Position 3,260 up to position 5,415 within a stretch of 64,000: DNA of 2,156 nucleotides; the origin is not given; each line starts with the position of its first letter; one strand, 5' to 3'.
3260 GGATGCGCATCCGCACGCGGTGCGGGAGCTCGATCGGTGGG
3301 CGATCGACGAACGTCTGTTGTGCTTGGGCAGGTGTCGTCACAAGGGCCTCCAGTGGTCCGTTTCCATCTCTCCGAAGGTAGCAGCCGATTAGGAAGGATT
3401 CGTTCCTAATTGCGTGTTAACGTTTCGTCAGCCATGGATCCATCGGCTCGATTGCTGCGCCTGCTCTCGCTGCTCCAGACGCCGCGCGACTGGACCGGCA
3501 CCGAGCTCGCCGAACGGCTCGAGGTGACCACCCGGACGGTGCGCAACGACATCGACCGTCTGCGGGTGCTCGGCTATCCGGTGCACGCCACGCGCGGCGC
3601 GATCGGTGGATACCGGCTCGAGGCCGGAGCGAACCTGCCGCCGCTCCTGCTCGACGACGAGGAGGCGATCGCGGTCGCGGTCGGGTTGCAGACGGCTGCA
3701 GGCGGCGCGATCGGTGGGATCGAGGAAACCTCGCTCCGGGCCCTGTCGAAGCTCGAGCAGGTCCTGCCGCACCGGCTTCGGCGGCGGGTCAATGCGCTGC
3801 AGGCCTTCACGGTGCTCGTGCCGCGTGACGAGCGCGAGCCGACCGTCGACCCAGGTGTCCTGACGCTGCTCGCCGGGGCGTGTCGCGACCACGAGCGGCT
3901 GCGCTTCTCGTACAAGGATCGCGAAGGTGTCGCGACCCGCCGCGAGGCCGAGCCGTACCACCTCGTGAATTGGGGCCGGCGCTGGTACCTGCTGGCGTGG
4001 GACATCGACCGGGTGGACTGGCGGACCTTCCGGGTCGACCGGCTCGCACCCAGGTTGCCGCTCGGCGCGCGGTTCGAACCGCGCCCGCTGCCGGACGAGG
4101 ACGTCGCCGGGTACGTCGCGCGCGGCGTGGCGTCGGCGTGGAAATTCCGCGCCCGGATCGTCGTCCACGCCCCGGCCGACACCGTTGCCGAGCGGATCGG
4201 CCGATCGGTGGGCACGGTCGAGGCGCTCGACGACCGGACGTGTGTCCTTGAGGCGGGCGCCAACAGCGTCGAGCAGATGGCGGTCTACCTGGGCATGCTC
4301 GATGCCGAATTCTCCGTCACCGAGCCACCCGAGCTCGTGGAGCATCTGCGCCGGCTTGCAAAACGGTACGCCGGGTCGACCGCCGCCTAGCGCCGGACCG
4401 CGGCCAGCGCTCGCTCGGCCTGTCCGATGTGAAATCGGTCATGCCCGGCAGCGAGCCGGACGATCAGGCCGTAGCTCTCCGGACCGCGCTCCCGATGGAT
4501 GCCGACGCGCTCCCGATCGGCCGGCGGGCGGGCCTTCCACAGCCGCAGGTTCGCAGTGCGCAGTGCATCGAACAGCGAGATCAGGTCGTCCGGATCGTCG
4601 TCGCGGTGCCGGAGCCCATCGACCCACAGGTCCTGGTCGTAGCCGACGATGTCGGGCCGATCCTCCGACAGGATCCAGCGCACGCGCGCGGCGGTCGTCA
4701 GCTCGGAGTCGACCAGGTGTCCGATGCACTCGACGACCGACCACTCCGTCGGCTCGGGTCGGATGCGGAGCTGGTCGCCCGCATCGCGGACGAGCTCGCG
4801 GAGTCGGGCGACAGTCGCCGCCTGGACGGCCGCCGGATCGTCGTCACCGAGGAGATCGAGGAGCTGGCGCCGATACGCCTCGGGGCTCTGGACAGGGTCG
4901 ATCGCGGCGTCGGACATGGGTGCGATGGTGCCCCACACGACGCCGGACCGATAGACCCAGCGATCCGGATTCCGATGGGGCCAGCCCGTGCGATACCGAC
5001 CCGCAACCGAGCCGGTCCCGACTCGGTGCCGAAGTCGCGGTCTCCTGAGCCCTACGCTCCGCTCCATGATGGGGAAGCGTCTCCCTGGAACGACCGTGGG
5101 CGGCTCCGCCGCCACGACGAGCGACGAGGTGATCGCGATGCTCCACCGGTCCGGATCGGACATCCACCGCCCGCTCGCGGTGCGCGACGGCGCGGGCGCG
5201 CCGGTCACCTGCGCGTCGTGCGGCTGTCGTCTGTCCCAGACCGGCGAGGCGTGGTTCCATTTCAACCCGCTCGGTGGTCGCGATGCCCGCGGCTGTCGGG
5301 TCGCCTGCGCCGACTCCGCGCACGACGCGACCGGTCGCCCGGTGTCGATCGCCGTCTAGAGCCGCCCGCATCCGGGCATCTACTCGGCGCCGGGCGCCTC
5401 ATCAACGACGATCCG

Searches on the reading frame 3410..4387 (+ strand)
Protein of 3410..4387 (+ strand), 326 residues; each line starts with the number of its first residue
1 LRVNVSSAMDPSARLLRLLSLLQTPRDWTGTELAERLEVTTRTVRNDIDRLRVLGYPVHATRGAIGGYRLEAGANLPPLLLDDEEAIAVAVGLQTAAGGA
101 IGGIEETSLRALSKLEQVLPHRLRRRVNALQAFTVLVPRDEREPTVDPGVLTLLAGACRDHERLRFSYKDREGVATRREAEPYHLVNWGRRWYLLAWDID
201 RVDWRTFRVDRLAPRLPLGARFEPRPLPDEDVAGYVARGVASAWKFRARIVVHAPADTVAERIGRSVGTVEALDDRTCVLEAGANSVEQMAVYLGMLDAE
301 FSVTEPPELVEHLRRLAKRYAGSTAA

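Call 51: search_protein_families(library=pfam, proteins=[window:3410-4387:+], max_evalue=0.00001)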
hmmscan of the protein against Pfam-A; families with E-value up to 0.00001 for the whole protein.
window:3410-4387:+ (326 aa): 4 families
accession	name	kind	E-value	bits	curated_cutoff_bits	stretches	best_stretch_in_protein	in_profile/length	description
PF13280.12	WYL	-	1.8e-21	76.3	21.8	1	150-212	2-65/70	WYL domain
PF08279.18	HTH_11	-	1.2e-16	60.8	25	1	14-69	1-55/55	HTH domain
PF25583.1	WCX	-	5.9e-11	43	23.9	1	246-321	3-76/76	WCX domain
PF19187.6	HTH_PafC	-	3.1e-06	27.4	32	0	13-97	4-95/115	PafC helix-turn-helix domain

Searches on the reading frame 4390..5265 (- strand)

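Call 52: search_protein_families(library=pfam, proteins=[window:4390-5265:-], max_evalue=0.00001)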
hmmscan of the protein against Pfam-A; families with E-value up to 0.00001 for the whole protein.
window:4390-5265:- (292 aa): 1 family
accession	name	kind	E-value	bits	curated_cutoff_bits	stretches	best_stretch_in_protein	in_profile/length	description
PF12867.12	DinB_2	-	2.9e-16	60.5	24.8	1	152-283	6-128/128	DinB superfamily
